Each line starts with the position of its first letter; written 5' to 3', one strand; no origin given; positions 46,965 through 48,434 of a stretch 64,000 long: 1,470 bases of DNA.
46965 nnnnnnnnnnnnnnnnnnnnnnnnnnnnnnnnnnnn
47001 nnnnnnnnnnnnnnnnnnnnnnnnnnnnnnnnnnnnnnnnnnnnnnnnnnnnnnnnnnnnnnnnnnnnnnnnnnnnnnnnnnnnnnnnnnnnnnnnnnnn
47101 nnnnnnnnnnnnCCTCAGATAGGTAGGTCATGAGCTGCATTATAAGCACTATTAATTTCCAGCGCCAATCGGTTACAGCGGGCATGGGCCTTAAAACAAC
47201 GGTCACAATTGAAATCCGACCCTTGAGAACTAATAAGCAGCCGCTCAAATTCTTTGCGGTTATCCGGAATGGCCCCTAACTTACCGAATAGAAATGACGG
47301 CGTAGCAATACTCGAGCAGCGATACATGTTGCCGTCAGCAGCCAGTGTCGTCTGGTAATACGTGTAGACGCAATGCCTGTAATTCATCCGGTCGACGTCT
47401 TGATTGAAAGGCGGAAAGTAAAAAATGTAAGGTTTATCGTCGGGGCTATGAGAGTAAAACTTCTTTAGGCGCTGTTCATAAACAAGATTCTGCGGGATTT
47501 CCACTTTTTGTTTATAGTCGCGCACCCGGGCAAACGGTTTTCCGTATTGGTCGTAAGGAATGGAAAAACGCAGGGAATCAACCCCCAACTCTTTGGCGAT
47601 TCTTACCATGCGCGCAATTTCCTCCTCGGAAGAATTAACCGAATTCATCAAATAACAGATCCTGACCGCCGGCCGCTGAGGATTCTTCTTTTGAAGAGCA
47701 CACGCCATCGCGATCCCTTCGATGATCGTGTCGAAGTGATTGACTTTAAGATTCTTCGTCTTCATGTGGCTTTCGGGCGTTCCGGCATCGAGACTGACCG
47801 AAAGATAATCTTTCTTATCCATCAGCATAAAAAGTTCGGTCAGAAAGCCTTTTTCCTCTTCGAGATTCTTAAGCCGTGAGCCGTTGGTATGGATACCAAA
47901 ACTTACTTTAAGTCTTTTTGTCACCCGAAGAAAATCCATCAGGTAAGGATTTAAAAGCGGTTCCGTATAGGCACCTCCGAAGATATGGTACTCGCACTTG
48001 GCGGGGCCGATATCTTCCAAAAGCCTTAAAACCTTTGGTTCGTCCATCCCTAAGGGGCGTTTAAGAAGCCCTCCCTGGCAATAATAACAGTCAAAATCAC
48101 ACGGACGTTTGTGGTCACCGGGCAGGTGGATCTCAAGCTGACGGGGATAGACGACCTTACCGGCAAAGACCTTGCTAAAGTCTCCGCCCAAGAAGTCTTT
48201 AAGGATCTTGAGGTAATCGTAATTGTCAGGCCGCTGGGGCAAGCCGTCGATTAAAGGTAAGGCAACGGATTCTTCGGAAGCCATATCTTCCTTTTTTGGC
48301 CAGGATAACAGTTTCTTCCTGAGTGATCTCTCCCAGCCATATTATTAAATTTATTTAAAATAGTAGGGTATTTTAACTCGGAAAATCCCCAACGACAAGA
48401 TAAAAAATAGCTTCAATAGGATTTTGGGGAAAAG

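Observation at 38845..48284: Arn-like polyprenyl-phosphate aminosugar pathway decorated with two radical SAM enzymes and a methyltransferase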

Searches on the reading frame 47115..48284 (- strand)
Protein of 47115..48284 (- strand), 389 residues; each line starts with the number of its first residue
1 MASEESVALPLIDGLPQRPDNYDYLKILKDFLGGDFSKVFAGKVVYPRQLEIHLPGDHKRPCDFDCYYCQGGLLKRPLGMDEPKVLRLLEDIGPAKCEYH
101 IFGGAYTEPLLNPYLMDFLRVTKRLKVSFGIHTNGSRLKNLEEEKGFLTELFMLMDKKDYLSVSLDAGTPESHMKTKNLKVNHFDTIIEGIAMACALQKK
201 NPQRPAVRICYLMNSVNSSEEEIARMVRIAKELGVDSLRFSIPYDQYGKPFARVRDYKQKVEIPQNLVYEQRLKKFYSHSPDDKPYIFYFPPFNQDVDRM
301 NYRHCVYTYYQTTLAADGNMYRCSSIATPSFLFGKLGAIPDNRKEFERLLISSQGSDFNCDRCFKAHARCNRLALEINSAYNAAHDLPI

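Call 3: search_protein_families(library=pfam, proteins=[window:47115-48284:-], max_evalue=0.01)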
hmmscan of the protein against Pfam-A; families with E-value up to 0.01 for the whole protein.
window:47115-48284:- (389 aa): 1 family
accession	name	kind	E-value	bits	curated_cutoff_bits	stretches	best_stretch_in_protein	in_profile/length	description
PF04055.27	Radical_SAM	-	2.5e-13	51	29.5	1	62-226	7-165/166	Radical SAM superfamily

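Call 4: search_protein_families(library=ncbifam, proteins=[window:47115-48284:-], max_evalue=0.01)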
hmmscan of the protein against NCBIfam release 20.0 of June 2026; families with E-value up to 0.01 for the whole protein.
window:47115-48284:- (389 aa): 11 families
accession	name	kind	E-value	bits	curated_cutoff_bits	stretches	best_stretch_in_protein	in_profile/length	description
TIGR04317.1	W_rSAM_matur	equivalog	4.7e-15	55.6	380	1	61-267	13-210/349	tungsten cofactor oxidoreductase radical SAM maturase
TIGR02495.1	NrdG2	equivalog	7.3e-08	32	131.15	1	62-151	26-117/193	anaerobic ribonucleoside-triphosphate reductase activating protein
TIGR02668.1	moaA_archaeal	equivalog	2.1e-05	23.7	325.25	0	61-196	19-145/303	GTP 3',8-cyclase MoaA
TIGR04038.1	tatD_link_rSAM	subfamily_domain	2.6e-05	24.1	129.7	1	82-235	43-184/192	TatD family nuclease-associated radical SAM protein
TIGR04251.1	SCM_rSAM_ScmF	equivalog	6e-05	22.6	400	1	107-242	62-181/353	SynChlorMet cassette radical SAM/SPASM protein ScmF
NF001199.0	PRK00164.2-1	equivalog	9.9e-05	21.6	231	1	61-231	21-176/308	GTP 3',8-cyclase MoaA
NF038283.1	viperin_w_prok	equivalog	0.0001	21.6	180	1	61-221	11-170/281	viperin family antiviral radical SAM protein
TIGR02666.1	moaA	equivalog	0.00013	21.1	284.05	1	62-240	20-189/336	GTP 3',8-cyclase MoaA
NF045574.1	sacti_mat_StsB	exception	0.00021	20.3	625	1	62-188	106-222/466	StsB family radical SAM/SPASM domain sactipeptide maturase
TIGR04051.1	rSAM_NirJ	equivalog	0.00074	18.6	515.45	1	60-241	10-174/354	heme d1 biosynthesis radical SAM protein NirJ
TIGR04321.1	spiroSPASM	subfamily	0.0035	16.1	250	1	47-235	230-410/510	spiro-SPASM protein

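Call 9: find_homologous_proteins(query=window:47115-48284:-, max_evalue=0.00001)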
Query window:47115-48284:- (389 aa): 558 proteins with E <= 0.00001 among 4860 candidates; the best 120 are listed.
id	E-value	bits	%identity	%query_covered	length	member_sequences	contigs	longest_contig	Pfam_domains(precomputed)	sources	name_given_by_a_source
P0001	1.5e-268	908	100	100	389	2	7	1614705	PF04055.28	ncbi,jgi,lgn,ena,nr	ncbi:MAG TPA: radical SAM protein [Candidatus Omnitrophota bacterium]|nr:radical SAM protein [Candid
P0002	2.3e-186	638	73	96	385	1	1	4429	PF04055.28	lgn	-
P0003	3.9e-180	617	68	97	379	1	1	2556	PF04055.28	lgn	-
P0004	7.8e-178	610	69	95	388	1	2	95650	PF04055.28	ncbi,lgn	ncbi:MAG: radical SAM protein [Candidatus Omnitrophota bacterium]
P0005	5.1e-175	600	69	96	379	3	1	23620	PF04055.28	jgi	-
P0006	4.9e-173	594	67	95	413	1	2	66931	PF04055.28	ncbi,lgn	-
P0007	1.5e-172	592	69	95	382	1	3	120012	PF04055.28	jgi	-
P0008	1.9e-172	592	66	94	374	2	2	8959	PF04055.28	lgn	-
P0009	7.1e-168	577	65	95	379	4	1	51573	PF04055.28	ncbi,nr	ncbi:MAG: radical SAM protein [Candidatus Omnitrophica bacterium]|nr:radical SAM protein [Candidatus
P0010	1.6e-164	566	64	95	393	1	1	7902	PF04055.28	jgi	jgi:wyosine [tRNA(Phe)-imidazoG37] synthetase (radical SAM superfamily)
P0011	5.4e-160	551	62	94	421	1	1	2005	PF04055.28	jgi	jgi:MoaA/NifB/PqqE/SkfB family radical SAM enzyme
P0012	2.4e-139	483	56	95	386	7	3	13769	PF04055.28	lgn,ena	-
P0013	5.9e-139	482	56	97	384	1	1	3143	PF04055.28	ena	-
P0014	2.9e-138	479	56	97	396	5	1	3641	PF04055.28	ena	-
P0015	3.0e-136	473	56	95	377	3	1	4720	PF04055.28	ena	-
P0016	7.1e-136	472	56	94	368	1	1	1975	PF04055.28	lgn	-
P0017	7.1e-136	472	57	94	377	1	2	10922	PF04055.28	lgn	-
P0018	8.6e-136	471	56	95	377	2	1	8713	PF04055.28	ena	-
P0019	1.4e-135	471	56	94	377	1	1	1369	PF04055.28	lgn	-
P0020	2.8e-135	470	55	95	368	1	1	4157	PF04055.28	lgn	-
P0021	6.4e-135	468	55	95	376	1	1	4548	PF04055.28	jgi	-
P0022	7.1e-135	468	56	96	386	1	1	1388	PF04055.28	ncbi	-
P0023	7.5e-135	468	56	94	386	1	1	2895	PF04055.28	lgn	-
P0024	1.5e-134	467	55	94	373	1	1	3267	PF04055.28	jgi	-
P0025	1.6e-134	467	56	94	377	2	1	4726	PF04055.28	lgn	-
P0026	2.0e-134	467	55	94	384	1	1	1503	PF04055.28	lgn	-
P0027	7.7e-134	465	56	94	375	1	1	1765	PF04055.28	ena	-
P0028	8.5e-134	465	56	94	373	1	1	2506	PF04055.28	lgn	-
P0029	8.9e-134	465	55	95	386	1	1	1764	PF04055.28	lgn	-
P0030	1.9e-133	464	55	94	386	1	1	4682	PF04055.28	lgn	-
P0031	2.4e-133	463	54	94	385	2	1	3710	PF04055.28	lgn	-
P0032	3.6e-133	463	56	94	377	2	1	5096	PF04055.28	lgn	-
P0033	3.9e-133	463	54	95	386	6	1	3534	PF04055.28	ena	-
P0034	4.2e-133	462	56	94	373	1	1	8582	PF04055.28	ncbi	-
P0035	6.4e-133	462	55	95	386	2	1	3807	PF04055.28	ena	-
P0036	1.4e-132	461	55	95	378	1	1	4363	PF04055.28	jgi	-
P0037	2.3e-132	460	55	95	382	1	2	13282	PF04055.28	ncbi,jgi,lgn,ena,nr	ncbi:MAG: hypothetical protein DRH33_02530 [Candidatus Nealsonbacteria bacterium]|nr:MAG: hypothetic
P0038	3.0e-132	460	56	94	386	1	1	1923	PF04055.28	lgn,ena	-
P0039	3.8e-132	459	54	95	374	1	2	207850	PF04055.28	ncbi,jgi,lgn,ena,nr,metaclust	ncbi:hypothetical protein AMJ47_00310 [Parcubacteria bacterium DG_72]|nr:MAG: hypothetical protein A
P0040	5.1e-132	459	55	94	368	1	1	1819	PF04055.28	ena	-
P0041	5.1e-132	459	55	95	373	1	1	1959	PF04055.28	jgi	-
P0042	8.7e-132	458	56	94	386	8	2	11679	PF04055.28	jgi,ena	-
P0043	1.3e-131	458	55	94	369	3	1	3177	PF04055.28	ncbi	-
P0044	1.0e-130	455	55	95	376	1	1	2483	PF04055.28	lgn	-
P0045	1.2e-130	454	55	94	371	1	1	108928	PF04055.28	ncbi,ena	-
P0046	1.6e-130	454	54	94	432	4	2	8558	PF04055.28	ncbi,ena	-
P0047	3.4e-130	453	56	93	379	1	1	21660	PF04055.28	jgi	jgi:MoaA/NifB/PqqE/SkfB family radical SAM enzyme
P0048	9.4e-130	451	53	94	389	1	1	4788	PF04055.28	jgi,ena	-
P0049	1.0e-129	451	54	94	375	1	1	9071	PF04055.28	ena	-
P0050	1.0e-129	451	54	95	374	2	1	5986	PF04055.28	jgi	-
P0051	2.0e-129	450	55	95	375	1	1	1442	PF04055.28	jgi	jgi:MoaA/NifB/PqqE/SkfB family radical SAM enzyme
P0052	2.7e-129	450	54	95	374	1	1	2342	PF04055.28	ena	-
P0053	6.9e-129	449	55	94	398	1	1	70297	PF04055.28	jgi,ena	-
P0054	7.6e-129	448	54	94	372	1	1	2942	PF04055.28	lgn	-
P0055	9.9e-129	448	53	95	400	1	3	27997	PF04055.28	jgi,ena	-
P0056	1.6e-128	447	54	94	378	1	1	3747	PF04055.28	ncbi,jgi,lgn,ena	-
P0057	1.8e-128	447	54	95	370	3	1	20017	PF04055.28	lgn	-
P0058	2.5e-128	447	54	94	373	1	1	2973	PF04055.28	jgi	jgi:MoaA/NifB/PqqE/SkfB family radical SAM enzyme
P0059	2.6e-128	447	53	95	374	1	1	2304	PF04055.28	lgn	-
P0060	3.2e-128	446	53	95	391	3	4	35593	PF04055.28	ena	-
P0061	5.3e-128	446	53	95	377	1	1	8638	PF04055.28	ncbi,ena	-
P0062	9.6e-128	445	54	94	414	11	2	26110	PF04055.28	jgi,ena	jgi:wyosine [tRNA(Phe)-imidazoG37] synthetase (radical SAM superfamily)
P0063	1.1e-127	445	54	94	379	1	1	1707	PF04055.28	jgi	-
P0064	1.2e-127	444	52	94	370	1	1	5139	PF04055.28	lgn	-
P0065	1.3e-127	444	54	95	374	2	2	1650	PF04055.28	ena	-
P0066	1.4e-127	444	55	93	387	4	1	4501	PF04055.28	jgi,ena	-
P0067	1.7e-127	444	53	95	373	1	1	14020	PF04055.28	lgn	-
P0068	1.9e-127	444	54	95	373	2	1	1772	PF04055.28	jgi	-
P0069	2.0e-127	444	53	94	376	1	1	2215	PF04055.28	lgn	-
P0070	2.0e-127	444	53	95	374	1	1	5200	PF04055.28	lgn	-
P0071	2.5e-127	443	53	95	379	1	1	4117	PF04055.28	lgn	-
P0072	2.8e-127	443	53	95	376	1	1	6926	PF04055.28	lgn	-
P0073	4.3e-127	443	51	97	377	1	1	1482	PF04055.28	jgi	-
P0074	5.1e-127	442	54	94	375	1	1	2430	PF04055.28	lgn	-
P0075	7.1e-127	442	52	94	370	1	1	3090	PF04055.28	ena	-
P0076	7.6e-127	442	52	94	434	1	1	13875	PF04055.28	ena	-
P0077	8.3e-127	442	52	94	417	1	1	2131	PF04055.28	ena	-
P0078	8.5e-127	442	54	94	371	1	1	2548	PF04055.28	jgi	-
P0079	1.1e-126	441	53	94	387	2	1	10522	PF04055.28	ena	-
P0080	1.1e-126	441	54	95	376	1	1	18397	PF04055.28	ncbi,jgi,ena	-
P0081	1.2e-126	441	53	95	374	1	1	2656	PF04055.28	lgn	-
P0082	1.6e-126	441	53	95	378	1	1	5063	PF04055.28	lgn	-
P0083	2.3e-126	440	55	94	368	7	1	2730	PF04055.28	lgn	-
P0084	2.4e-126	440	53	97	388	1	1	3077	PF04055.28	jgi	-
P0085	2.5e-126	440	53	94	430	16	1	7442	PF04055.28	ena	-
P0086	3.6e-126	440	52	94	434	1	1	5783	PF04055.28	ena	-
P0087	4.3e-126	439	53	94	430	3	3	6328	PF04055.28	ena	-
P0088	4.5e-126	439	53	95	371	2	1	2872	PF04055.28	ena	-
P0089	5.4e-126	439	52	95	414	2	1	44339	PF04055.28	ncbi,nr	ncbi:radical SAM protein [Pelagibacteraceae bacterium]|nr:radical SAM protein [Pelagibacteraceae bac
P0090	6.3e-126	439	52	94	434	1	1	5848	PF04055.28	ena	-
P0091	8.2e-126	438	52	95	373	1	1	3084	PF04055.28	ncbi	ncbi:hypothetical protein ES703_71395 [subsurface metagenome]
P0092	1.1e-125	438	53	94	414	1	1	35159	PF04055.28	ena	-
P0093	1.2e-125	438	52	94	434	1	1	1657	PF04055.28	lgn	-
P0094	1.5e-125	438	53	95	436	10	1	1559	PF04055.28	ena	-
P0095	1.7e-125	437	54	94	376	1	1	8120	PF04055.28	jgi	-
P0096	2.4e-125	437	53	94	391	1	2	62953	PF04055.28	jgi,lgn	-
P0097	3.1e-125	437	52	94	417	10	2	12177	PF04055.28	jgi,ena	jgi:wyosine [tRNA(Phe)-imidazoG37] synthetase (radical SAM superfamily)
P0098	3.5e-125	436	52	95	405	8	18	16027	PF04055.28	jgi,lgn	-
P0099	8.2e-125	435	52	94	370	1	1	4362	PF04055.28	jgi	-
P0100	1.2e-124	435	52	94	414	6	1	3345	PF04055.28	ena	-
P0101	1.2e-124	435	52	95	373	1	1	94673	PF04055.28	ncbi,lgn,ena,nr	ncbi:hypothetical protein KAW50_02710 [candidate division WOR-3 bacterium]|nr:hypothetical protein [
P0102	1.4e-124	434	52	95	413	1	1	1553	PF04055.28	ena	-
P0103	1.7e-124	434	53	94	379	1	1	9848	PF04055.28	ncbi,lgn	-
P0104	1.8e-124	434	53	94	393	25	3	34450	PF04055.28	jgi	-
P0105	1.9e-124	434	51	95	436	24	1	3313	PF04055.28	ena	-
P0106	2.3e-124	434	53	94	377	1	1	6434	PF04055.28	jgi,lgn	jgi:MoaA/NifB/PqqE/SkfB family radical SAM enzyme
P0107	2.6e-124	433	51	95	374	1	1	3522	PF04055.28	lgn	-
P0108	3.1e-124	433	52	95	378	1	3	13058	PF04055.28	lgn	-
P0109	3.2e-124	433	52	95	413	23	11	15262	PF04055.28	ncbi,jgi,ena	-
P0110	9.3e-124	432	53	95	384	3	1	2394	PF04055.28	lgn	-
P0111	1.5e-123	431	51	94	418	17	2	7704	PF04055.28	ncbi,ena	-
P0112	1.8e-123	431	52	94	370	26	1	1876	PF04055.28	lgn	-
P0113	2.1e-123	431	53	94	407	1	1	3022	PF04055.28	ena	-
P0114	3.5e-123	430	51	95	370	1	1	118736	PF04055.28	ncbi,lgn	-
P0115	4.1e-123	430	52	92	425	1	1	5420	PF04055.28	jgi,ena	jgi:wyosine [tRNA(Phe)-imidazoG37] synthetase (radical SAM superfamily)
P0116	6.2e-123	429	53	94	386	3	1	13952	PF04055.28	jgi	-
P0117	8.7e-123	428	52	94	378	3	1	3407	PF04055.28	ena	-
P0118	9.6e-123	428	51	95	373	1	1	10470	PF04055.28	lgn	-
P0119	1.6e-122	428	53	94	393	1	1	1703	PF04055.28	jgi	-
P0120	2.0e-122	427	51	95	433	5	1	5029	PF04055.28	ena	-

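Call 10: find_encoding_contigs(protein=P0001, flank=10000, max_places=3)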
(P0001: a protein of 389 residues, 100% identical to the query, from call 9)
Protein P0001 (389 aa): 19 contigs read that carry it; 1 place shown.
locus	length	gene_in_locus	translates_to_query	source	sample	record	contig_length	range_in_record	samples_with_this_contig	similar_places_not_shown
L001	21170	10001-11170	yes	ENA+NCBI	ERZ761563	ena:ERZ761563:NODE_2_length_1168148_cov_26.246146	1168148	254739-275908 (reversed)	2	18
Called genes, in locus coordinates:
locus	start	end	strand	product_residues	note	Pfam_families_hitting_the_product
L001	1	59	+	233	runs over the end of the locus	PF00970:FAD_binding_6, PF00175:NAD_binding_1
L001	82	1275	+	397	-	PF00753:Lactamase_B (weak), PF19583:ODP, PF00258:Flavodoxin_1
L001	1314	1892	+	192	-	PF00210:Ferritin, PF02915:Rubrerythrin, PF21349:RUBY_RBDX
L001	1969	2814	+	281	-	PF00037:Fer4, PF12837:Fer4_6, PF12838:Fer4_7 (faint), PF13237:Fer4_10, PF14697:Fer4_21 (weak), PF25160:LdpA_Fe-S-bd (faint), PF13187:Fer4_9 (weak), PF27217:AF_0155, +1 more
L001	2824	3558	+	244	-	PF00590:TP_methylase (weak)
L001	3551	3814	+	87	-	-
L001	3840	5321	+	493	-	PF00070:Pyr_redox (faint), PF00890:FAD_binding_2 (weak), PF01266:DAO (weak), PF01593:Amino_oxidase, PF03486:HI0933_like (faint), PF07992:Pyr_redox_2 (faint), PF12831:FAD_oxidored (faint), PF13450:NAD_binding_8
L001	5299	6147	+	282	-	PF00494:SQS_PSY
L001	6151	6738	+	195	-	-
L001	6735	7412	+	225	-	PF18916:Lycopene_cyc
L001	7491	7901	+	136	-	PF02082:Rrf2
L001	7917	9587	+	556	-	PF03063:Prismane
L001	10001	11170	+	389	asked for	PF04055:Radical_SAM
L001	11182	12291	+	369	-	PF00155:Aminotran_1_2 (weak), PF00266:Aminotran_5 (weak), PF01041:DegT_DnrJ_EryC1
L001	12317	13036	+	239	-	PF13489:Methyltransf_23, PF01209:Ubie_methyltran (weak), PF13847:Methyltransf_31, PF08241:Methyltransf_11, PF08242:Methyltransf_12, PF13649:Methyltransf_25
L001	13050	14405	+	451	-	PF02310:B12-binding, PF04055:Radical_SAM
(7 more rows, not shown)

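Call 11: find_encoding_contigs(protein=P0039, flank=10000, max_places=2)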
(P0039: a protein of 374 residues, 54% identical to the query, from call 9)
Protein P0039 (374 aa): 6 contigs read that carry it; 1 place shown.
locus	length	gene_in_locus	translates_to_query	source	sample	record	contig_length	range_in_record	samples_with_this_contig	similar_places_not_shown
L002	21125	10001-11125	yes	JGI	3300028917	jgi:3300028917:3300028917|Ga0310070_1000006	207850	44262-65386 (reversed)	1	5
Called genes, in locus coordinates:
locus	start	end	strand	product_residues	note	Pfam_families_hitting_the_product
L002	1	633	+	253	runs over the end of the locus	PF13489:Methyltransf_23, PF07021:MetW (weak), PF13847:Methyltransf_31, PF08241:Methyltransf_11, PF08242:Methyltransf_12, PF13649:Methyltransf_25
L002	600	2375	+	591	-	PF13522:GATase_6, PF13537:GATase_7, PF00733:Asn_synthase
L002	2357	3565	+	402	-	-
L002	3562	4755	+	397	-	-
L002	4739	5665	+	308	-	PF00106:adh_short (faint), PF01073:3Beta_HSD, PF01370:Epimerase, PF02719:Polysacc_synt_2 (weak), PF04321:RmlD_sub_bind, PF16363:GDP_Man_Dehyd, PF13460:NAD_binding_10 (weak)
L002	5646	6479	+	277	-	-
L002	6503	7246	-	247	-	-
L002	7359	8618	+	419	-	-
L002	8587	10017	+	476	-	PF01943:Polysacc_synt, PF13440:Polysacc_synt_3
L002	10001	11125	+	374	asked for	PF04055:Radical_SAM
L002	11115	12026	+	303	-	PF01408:GFO_IDH_MocA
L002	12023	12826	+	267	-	PF00535:Glycos_transf_2, PF10111:Glyco_tranf_2_2, PF13641:Glyco_tranf_2_3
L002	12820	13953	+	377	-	-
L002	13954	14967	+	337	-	PF00535:Glycos_transf_2, PF10111:Glyco_tranf_2_2 (faint), PF13506:Glyco_transf_21 (weak), PF13632:Glyco_trans_2_3 (faint), PF13641:Glyco_tranf_2_3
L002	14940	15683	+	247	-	PF01209:Ubie_methyltran, PF13489:Methyltransf_23, PF01728:FtsJ (faint), PF13847:Methyltransf_31, PF08241:Methyltransf_11, PF08242:Methyltransf_12, PF13649:Methyltransf_25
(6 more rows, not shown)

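Call 12: find_encoding_contigs(protein=P0089, flank=10000, max_places=2)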
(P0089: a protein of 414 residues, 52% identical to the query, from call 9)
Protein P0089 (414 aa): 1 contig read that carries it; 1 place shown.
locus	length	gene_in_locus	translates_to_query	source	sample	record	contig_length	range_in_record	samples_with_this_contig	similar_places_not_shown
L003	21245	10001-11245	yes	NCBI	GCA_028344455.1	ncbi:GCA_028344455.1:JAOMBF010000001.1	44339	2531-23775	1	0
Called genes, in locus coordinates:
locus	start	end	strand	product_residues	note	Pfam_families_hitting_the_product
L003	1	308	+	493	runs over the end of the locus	PF00370:FGGY_N, PF02782:FGGY_C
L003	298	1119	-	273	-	PF00117:GATase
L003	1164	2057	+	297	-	PF01261:AP_endonuc_2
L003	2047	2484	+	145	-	PF01322:Cytochrom_C_2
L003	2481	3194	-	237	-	PF00528:BPD_transp_1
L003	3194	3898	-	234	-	PF00528:BPD_transp_1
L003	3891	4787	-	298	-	-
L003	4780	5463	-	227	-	PF13578:Methyltransf_24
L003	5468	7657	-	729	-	PF01011:PQQ, PF13360:PQQ_2 (faint), PF13570:Beta-prop_ACSF4 (faint), PF01011:PQQ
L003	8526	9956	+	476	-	-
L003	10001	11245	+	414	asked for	PF04055:Radical_SAM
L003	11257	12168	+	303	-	PF01408:GFO_IDH_MocA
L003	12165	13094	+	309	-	PF00535:Glycos_transf_2, PF10111:Glyco_tranf_2_2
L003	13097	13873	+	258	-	PF01261:AP_endonuc_2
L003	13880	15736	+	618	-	PF13522:GATase_6, PF13537:GATase_7, PF00733:Asn_synthase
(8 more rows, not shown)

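Call 13: search_solved_structures(query=window:47115-48284:-, max_evalue=1)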
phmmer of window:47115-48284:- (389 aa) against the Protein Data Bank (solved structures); distinct sequences matched with E-value up to 1: 0.

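Call 19: find_related_loci(query=A1, collection=genome_contigs, flank=10000)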
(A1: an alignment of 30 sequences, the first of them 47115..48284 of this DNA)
Query A1 (389 aa) in genome_contigs; peptide patterns used: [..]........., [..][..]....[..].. (x = any residue, [..] = any of these).
37 stretches matched a pattern; 23 encode a relative of the query (tblastn E <= 1e-3); 23 distinct loci.
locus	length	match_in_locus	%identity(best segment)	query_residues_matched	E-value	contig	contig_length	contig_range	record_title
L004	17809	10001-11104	69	17-384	2e-180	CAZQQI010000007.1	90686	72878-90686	MAG TPA_asm: uncultured Planctomycetales bacterium isolate SRP252850_co1_290 genome assembly, contig: NODE_217_length_90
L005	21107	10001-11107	67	18-386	2e-176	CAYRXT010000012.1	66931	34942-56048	MAG TPA_asm: uncultured Planctomycetales bacterium isolate SRP141376_co4_105 genome assembly, contig: NODE_727_length_66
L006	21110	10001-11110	65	18-387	6e-171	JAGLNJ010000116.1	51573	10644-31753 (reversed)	MAG: Candidatus Omnitrophota bacterium isolate RS_6_36 ROV157_6.bin.36.fa_116, whole genome shotgun sequence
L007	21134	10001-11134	54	3-381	7e-137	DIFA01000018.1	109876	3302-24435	MAG TPA_asm: Dehalococcoidia bacterium UBA5760 UBA5760_contig_35078, whole genome shotgun sequence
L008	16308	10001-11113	53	15-383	6e-135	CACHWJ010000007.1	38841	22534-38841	uncultured Pelagibacteraceae bacterium isolate AG-430-O11 genome assembly, contig: AG-430-O11_NODE_7, whole genome shotg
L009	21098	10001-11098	54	17-385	7e-133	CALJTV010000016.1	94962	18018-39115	MAG: uncultured Dehalococcoidia bacterium isolate S1_Bin_MAXBIN__111_1 genome assembly, contig: c_000003019457, whole ge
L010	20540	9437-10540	52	18-383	2e-132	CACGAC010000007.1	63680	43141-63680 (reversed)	uncultured Pelagibacteraceae bacterium isolate AG-909-G08 genome assembly, contig: AG-909-G08_NODE_7, whole genome shotg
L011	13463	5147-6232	52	17-381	7e-128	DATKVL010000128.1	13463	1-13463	MAG TPA_asm: Dehalococcoidia bacterium isolate SMAG_U14132 k141_983937, whole genome shotgun sequence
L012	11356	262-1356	53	18-383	1e-127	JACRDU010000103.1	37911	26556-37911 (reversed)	MAG: Elusimicrobia bacterium isolate NC_groundwater_1680_Pr3_B-0.1um_70_15 SR-2_scaffold_141_2389078, whole genome shotg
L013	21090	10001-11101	52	18-386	4e-127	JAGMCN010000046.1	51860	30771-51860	MAG: candidate division WOR-3 bacterium isolate RS_17_16 ZL495.bin.16.fa_46, whole genome shotgun sequence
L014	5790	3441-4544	51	17-382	2e-124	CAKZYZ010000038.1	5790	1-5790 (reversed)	MAG TPA_asm: uncultured bacterium isolate DRR093004_bin.13_CONCOCT_v1.1_MAG genome assembly, contig: ERZ1742238.7353, wh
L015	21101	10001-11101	51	17-384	1e-122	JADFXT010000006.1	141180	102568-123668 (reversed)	MAG: Candidatus Omnitrophota bacterium isolate nDJH15bin6 nDJH15_bin6_NODE_6_length_141180_cov_14.036625, whole genome s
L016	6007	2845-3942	50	18-384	2e-120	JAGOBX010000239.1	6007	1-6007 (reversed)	Candidatus Dependentiae bacterium isolate Go_SlDig_bin_425 Go_SlDig_43050_length_6043_cov_4.674611, whole genome shotgun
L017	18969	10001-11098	48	18-384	3e-116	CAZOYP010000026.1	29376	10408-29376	MAG TPA_asm: uncultured Nitrospinaceae bacterium isolate SRP077602_co4_681 genome assembly, contig: NODE_2525_length_293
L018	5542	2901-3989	48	18-381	3e-116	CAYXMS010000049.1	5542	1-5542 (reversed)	MAG TPA_asm: uncultured bacterium isolate SRP141376_co4_134 genome assembly, contig: NODE_23788_length_5542_cov_9.422271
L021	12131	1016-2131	46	5-381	7e-107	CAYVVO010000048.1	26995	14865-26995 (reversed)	MAG TPA_asm: uncultured Candidatus Bathyarchaeia archaeon isolate SRP185410_co1_219 genome assembly, contig: k141_83718,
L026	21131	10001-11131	46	4-381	5e-108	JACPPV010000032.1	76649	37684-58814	MAG: Chloroflexi bacterium isolate NC_groundwater_636_Ag_B-0.1um_54_266 B_1_S1_Biohub_coassembly_k141_4724269, whole gen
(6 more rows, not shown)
